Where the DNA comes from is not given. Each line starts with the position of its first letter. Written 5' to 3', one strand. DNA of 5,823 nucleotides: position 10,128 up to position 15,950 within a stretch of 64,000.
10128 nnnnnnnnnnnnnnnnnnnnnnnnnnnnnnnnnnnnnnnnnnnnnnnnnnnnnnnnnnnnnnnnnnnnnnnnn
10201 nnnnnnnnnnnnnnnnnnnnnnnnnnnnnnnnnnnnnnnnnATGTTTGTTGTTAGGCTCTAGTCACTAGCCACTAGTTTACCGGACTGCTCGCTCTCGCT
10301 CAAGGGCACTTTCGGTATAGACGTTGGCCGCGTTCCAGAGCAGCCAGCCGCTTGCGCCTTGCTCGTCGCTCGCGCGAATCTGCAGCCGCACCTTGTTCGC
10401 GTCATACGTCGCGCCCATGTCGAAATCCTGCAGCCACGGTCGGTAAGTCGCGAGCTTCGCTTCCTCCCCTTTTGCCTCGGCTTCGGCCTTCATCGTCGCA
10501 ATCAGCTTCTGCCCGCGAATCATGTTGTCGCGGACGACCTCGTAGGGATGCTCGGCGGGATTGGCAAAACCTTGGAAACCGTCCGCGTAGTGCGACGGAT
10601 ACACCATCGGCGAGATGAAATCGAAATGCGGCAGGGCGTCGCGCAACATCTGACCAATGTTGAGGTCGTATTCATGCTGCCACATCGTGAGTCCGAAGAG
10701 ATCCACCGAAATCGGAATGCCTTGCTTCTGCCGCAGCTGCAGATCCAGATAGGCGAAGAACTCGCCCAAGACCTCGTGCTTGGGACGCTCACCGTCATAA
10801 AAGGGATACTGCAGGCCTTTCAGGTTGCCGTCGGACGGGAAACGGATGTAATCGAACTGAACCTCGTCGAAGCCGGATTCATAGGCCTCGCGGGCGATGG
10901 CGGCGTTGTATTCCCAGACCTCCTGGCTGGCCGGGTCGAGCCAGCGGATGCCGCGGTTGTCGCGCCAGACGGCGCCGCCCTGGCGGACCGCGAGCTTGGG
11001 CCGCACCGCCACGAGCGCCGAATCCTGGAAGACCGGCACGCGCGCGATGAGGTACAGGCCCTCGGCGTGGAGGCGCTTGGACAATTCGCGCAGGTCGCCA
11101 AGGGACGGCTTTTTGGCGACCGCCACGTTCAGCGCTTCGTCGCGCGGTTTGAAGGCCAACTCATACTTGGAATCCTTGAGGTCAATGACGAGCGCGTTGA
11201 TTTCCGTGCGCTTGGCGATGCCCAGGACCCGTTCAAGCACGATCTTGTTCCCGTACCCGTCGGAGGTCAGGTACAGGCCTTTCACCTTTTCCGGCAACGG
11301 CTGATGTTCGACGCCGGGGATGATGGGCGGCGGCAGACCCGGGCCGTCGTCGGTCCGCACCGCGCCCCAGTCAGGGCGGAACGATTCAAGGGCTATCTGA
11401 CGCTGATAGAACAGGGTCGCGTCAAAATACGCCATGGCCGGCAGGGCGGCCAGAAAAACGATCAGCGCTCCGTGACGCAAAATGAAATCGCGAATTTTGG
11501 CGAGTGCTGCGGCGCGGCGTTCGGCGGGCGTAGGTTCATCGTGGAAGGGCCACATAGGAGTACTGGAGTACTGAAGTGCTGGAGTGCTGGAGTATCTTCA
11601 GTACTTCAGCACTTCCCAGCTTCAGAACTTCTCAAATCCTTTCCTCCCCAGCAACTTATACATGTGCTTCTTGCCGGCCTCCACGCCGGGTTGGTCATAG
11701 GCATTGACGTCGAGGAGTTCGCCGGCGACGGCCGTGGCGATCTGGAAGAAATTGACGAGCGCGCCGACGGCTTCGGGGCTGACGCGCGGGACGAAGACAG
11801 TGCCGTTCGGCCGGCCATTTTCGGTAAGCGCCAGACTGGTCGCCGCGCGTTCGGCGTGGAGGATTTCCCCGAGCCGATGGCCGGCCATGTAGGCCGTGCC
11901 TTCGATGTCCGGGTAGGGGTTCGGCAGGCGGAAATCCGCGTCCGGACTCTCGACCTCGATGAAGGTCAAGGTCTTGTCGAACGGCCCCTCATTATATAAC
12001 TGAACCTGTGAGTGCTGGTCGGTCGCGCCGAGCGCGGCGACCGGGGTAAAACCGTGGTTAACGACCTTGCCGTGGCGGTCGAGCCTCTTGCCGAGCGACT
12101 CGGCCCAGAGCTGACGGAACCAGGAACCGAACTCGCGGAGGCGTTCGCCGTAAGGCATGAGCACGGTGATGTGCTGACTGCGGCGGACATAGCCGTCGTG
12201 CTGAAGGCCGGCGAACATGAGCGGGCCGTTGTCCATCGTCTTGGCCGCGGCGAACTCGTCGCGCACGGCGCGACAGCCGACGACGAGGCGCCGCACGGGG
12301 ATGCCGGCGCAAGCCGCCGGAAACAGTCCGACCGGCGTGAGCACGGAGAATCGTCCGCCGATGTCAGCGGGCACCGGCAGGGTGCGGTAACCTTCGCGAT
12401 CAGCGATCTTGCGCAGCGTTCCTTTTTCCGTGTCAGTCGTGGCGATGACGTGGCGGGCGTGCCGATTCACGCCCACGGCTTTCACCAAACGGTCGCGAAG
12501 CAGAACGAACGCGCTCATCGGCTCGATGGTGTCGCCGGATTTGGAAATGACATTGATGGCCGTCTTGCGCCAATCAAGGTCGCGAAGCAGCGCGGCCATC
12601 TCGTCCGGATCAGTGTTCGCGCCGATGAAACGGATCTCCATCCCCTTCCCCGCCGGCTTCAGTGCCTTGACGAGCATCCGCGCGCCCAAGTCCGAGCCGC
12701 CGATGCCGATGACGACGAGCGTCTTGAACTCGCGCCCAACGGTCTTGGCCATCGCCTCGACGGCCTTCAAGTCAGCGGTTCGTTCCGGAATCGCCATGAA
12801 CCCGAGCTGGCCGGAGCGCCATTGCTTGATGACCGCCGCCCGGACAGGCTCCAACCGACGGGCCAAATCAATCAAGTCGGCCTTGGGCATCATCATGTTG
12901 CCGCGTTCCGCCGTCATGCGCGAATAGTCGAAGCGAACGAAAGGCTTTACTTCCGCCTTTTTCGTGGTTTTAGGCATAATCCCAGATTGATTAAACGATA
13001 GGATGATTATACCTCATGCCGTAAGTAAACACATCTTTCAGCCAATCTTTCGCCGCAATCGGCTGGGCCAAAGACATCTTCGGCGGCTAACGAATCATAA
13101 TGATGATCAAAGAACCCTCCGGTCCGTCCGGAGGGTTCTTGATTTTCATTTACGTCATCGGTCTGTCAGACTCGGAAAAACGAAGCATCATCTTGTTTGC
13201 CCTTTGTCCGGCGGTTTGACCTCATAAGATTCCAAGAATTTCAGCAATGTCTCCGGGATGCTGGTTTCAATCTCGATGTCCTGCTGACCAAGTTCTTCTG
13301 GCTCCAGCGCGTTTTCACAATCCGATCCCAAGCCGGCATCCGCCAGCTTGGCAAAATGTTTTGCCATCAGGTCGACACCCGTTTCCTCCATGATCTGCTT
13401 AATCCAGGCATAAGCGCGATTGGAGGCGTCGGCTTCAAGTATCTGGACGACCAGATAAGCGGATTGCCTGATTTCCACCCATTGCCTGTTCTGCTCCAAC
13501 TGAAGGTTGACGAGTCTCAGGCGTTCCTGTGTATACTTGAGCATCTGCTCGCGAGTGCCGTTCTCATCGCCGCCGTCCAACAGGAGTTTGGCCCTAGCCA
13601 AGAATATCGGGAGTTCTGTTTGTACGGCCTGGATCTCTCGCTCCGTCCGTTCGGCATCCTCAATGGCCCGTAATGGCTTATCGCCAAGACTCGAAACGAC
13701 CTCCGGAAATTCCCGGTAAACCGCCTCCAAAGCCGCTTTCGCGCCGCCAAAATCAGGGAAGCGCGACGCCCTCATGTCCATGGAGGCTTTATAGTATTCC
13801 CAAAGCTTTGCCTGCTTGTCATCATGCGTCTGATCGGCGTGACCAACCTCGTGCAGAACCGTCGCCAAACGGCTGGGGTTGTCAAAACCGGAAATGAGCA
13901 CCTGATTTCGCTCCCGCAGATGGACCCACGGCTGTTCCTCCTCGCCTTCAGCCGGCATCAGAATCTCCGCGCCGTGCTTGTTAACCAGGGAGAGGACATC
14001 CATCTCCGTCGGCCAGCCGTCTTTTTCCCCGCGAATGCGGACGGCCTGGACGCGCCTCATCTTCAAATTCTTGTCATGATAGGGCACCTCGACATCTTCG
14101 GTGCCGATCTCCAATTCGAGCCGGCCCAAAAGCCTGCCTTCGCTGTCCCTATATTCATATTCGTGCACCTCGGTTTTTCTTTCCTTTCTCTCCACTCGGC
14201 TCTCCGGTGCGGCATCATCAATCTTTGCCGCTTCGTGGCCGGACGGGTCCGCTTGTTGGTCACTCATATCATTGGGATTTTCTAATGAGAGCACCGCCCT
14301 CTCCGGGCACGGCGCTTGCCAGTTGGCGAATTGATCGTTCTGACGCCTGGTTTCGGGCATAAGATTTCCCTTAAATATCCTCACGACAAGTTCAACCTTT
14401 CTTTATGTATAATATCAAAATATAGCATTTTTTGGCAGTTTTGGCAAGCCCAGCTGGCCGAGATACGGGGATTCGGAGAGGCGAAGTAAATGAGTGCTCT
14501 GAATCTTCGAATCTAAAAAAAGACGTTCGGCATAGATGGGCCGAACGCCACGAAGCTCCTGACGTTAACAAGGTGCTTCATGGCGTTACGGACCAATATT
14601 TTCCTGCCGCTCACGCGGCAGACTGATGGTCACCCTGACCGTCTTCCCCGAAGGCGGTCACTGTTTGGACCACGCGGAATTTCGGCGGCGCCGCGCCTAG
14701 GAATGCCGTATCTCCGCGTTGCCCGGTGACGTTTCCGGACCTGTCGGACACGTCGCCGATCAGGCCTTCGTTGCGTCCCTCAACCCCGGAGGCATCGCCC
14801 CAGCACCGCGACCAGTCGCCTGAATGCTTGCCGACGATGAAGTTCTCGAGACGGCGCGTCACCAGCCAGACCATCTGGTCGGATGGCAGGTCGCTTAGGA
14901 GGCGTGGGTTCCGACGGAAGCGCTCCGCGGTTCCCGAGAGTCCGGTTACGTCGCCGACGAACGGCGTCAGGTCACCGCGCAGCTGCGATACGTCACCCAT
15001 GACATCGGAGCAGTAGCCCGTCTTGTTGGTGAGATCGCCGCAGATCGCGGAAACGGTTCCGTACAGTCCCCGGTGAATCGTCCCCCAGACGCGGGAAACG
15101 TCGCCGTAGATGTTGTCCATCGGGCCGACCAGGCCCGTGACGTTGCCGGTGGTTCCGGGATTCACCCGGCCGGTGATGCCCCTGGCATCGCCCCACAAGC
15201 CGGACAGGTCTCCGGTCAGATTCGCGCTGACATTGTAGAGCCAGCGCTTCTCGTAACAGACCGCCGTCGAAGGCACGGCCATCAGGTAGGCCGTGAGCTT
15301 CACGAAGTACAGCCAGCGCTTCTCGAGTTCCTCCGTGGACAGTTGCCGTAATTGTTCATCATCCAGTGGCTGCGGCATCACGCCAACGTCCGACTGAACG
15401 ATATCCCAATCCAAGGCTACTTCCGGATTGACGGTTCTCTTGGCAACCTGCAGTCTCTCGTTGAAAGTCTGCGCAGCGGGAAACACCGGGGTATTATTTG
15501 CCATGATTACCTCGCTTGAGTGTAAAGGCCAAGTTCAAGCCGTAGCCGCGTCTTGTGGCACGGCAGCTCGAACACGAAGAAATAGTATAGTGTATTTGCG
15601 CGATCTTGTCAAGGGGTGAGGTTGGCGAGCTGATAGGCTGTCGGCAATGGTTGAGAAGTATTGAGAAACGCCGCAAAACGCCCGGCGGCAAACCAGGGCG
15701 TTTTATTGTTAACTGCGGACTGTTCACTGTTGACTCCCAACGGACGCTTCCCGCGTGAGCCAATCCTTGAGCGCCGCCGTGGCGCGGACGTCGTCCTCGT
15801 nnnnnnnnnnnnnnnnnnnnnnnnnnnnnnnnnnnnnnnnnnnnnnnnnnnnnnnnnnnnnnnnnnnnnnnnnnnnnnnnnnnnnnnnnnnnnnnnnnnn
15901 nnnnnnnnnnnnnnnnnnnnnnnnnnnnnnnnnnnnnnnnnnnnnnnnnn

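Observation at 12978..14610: Low-GC single-gene island encoding an HExxH-motif protein with its own promoter and terminator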

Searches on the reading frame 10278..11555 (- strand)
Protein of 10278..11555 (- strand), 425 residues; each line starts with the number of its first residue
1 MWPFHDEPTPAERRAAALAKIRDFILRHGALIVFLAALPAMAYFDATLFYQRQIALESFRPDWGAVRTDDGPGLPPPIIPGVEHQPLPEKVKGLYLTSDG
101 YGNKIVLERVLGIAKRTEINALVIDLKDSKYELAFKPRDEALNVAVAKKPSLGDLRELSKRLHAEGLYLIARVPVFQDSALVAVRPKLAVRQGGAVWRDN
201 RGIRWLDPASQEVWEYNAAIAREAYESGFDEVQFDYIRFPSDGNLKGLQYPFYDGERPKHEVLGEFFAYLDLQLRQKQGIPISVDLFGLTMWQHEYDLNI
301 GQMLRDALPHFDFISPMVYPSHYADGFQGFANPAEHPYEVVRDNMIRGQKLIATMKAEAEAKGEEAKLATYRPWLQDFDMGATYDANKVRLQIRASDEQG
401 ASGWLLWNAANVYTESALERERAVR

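Call 5: search_protein_families(library=pfam, proteins=[window:10278-11555:-], max_evalue=0.1)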
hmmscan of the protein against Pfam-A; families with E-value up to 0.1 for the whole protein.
window:10278-11555:- (425 aa): 1 family
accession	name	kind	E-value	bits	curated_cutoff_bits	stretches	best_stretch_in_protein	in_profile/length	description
PF13200.12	DUF4015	-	4.4e-90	302.4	27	1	93-413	1-313/313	Putative glycosyl hydrolase domain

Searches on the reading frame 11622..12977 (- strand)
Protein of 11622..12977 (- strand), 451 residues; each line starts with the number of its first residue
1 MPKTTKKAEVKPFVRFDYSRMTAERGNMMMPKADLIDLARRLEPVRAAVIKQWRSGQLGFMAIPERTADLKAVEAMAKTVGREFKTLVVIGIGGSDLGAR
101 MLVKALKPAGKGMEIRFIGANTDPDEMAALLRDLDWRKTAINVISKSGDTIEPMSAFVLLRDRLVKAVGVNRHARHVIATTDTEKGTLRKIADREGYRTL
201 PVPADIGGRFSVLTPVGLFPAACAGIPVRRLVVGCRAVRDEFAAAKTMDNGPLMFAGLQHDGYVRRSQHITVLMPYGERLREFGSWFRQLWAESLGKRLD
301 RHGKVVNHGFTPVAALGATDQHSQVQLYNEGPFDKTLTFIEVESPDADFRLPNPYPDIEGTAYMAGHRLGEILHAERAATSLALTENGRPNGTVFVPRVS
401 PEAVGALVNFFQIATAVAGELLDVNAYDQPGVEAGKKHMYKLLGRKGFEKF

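Call 5: search_protein_families(library=pfam, proteins=[window:11622-12977:-], max_evalue=0.1)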
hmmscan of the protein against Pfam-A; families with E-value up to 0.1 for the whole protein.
window:11622-12977:- (451 aa): 2 families
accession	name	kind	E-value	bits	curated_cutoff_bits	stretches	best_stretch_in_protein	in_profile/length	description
PF00342.24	PGI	-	3.8e-42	145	22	1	79-438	91-461/486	Phosphoglucose isomerase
PF02310.24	B12-binding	-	0.054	13.8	32.1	0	94-142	12-58/121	B12 binding domain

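Call 56: find_related_loci(query=window:11622-12977:-, collection=metagenome_contigs, flank=8000)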
Query window:11622-12977:- (451 aa) in metagenome_contigs; peptide patterns used: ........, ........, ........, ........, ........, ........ (x = any residue, [..] = any of these).
123 stretches matched a pattern; 89 encode a relative of the query (tblastn E <= 1e-3); the best 80 are kept; 80 distinct loci.
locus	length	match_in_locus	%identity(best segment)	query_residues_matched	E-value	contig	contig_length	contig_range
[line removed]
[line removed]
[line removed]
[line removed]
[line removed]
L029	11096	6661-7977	50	14-446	5e-133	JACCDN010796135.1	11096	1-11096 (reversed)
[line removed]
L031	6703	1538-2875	41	14-450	6e-111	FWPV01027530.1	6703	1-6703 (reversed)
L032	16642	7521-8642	45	84-451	1e-105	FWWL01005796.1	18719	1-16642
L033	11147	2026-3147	45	84-451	1e-105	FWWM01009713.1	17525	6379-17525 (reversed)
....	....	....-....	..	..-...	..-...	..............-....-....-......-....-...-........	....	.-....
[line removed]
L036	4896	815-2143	41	12-449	8e-103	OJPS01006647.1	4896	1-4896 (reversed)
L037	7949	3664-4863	43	58-451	3e-100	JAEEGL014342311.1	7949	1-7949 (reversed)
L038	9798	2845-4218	41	2-448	4e-99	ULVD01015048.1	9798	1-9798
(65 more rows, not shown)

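Call 94: search_protein_families(library=pfam, proteins=[L027:2977-4809:-, L026:6240-7862:-, L025:2921-4546:-], max_evalue=0.001)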
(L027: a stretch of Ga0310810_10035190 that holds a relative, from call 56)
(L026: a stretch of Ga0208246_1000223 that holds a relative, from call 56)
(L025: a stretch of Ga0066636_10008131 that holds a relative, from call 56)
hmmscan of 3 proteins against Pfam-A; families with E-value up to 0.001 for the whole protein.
L027:2977-4809:- (610 aa): 2 families
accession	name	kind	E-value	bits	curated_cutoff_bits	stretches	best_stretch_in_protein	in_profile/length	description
PF13672.11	PP2C_2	-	1.7e-08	34.7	24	1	82-318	19-190/209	Protein phosphatase 2C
PF00481.26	PP2C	-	6.3e-05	23.2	20.3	1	108-213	47-137/255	Protein phosphatase 2C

L026:6240-7862:- (540 aa): 0 families

L025:2921-4546:- (541 aa): 1 family
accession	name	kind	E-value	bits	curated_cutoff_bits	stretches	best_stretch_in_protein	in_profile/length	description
PF02403.27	Seryl_tRNA_N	-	0.00043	20.9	28.2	1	153-230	24-102/108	Seryl-tRNA synthetase N-terminal domain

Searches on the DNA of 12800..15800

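Call 86: search_rna_families(source=window, start=12800, end=15800, threshold=evalue, max_evalue=1)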
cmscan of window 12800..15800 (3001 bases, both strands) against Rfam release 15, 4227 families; matches with E-value up to 1: 1.
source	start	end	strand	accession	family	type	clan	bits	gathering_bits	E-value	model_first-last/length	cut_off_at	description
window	13106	13199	-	RF01859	Phe_leader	Cis-reg; leader;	-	24.6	55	0.43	1-125/125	no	Phenylalanine leader peptide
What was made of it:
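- Tried and rejected: Only a sub-threshold Phe_leader match at the terminator, E 0.43 (call 86).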

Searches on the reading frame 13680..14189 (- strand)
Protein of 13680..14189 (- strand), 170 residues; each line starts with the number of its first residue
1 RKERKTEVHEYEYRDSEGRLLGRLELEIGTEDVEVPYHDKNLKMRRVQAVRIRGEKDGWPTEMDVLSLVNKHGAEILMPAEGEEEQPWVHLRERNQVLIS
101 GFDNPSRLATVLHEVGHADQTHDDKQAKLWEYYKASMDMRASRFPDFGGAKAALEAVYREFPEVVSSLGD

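Call 58: predict_structure(alignment_id=A6)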
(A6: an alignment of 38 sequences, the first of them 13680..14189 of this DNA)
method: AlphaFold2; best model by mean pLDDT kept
length: 170 residues; sequences in the alignment: 38
mean_pLDDT: 93.2   pTM: 0.81
mean pLDDT of the five models: 93.2, 92.5, 92.1, 91.9, 91.7
residues with pLDDT >= 90: 125; 70-90: 44; 50-70: 1; < 50: 0
segments of 3 or more residues with pLDDT < 50: none
pLDDT, mean of each block of 10 residues (from residue 1): 88 97 97 96 97 96 97 97 90 96 96 96 90 88 89 90 84
secondary structure, 60 per line:
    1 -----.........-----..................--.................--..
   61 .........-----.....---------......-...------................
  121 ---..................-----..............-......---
elements in order: E6-14 E20-37 E40-56 E59-64 H65-69 E75-79 E89-91 E96-98 H105-120 H124-141 H147-160 H162-167

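Call 60: fold_search(model_id=the predicted structure, library=pdb)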
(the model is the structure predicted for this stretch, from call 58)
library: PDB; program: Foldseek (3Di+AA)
matches with E <= 10: 183; with E <= 0.001: 0
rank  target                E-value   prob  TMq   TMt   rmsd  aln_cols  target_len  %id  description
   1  5yvf_A                6.4e-01  0.06  0.13  0.09  10.3        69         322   14  Crystal structure of BFA1 (released 2018-08-08)
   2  8d8j_Q                1.3e+00  0.03  0.13  0.15  19.7       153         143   12  Yeast mitochondrial small subunit assembly intermediate (State 1) (released 2022-12-21)
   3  9y9w_K                1.5e+00  0.08  0.16  0.10  14.5        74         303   15  Vibrio cholerae protein FrhA peptid-binding domain and adjacent split domain (S1127-F1439) in complex with peptide AGW (released 2025-12-03)
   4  2j97                  1.5e+00  0.06  0.13  0.19  11.8        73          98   12  Human coronavirus 229E non structural protein 9 (Nsp9) (released 2007-11-27)
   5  8s9i_A                1.5e+00  0.04  0.14  0.07  10.6        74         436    7  Crystal structure of the gp32 C-terminal peptide/Dda/dT8 (released 2023-06-28)
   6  4zux_e                1.5e+00  0.04  0.12  0.06  15.8        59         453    5  SAGA DUB module Ubp8/Sgf11/Sus1/Sgf73 bound to ubiqitinated nucleosome (released 2016-02-24)
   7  9n96_D                1.6e+00  0.11  0.16  0.26   8.1        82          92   12  CRYO-EM STRUCTURE OF human U7 SM RING IN COMPLEX WITH SYMPLEKIN N-TERMINAL DOMAIN (released 2026-01-21)
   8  9y9w_G                1.7e+00  0.08  0.16  0.10  14.5        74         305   15  Vibrio cholerae protein FrhA peptid-binding domain and adjacent split domain (S1127-F1439) in complex with peptide AGW (released 2025-12-03)
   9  2j98_B                1.7e+00  0.06  0.12  0.17  11.4        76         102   10  Human coronavirus 229E non structural protein 9 cys69ala mutant (Nsp9) (released 2007-11-27)
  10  4ecn                  1.7e+00  0.04  0.15  0.05  13.8       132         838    8  Crystal structure of a leucine-rich repeat protein (BT_0210) from Bacteroides thetaiotaomicron VPI-5482 at 2.80 A resolu (released 2012-05-23)
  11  9y9w_E                1.8e+00  0.08  0.15  0.10  14.3        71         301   15  Vibrio cholerae protein FrhA peptid-binding domain and adjacent split domain (S1127-F1439) in complex with peptide AGW (released 2025-12-03)
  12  8t41                  1.8e+00  0.03  0.16  0.06  14.4       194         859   12  Crystal structure of aminopeptidase N from Mycobacterium tuberculosis (released 2024-04-17)
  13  5yvf_D                1.8e+00  0.03  0.13  0.09  10.3        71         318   14  Crystal structure of BFA1 (released 2018-08-08)
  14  1b7e                  2.0e+00  0.08  0.21  0.11  12.8       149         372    9  TRANSPOSASE INHIBITOR (released 1999-04-21)
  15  4zny_A                2.0e+00  0.06  0.15  0.17  10.5        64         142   16  Structure of the human TSG101-UEV Domain in complex with the PTAP motif of the p19 gag protein of the Human T-cell Leu (released 2016-06-29)
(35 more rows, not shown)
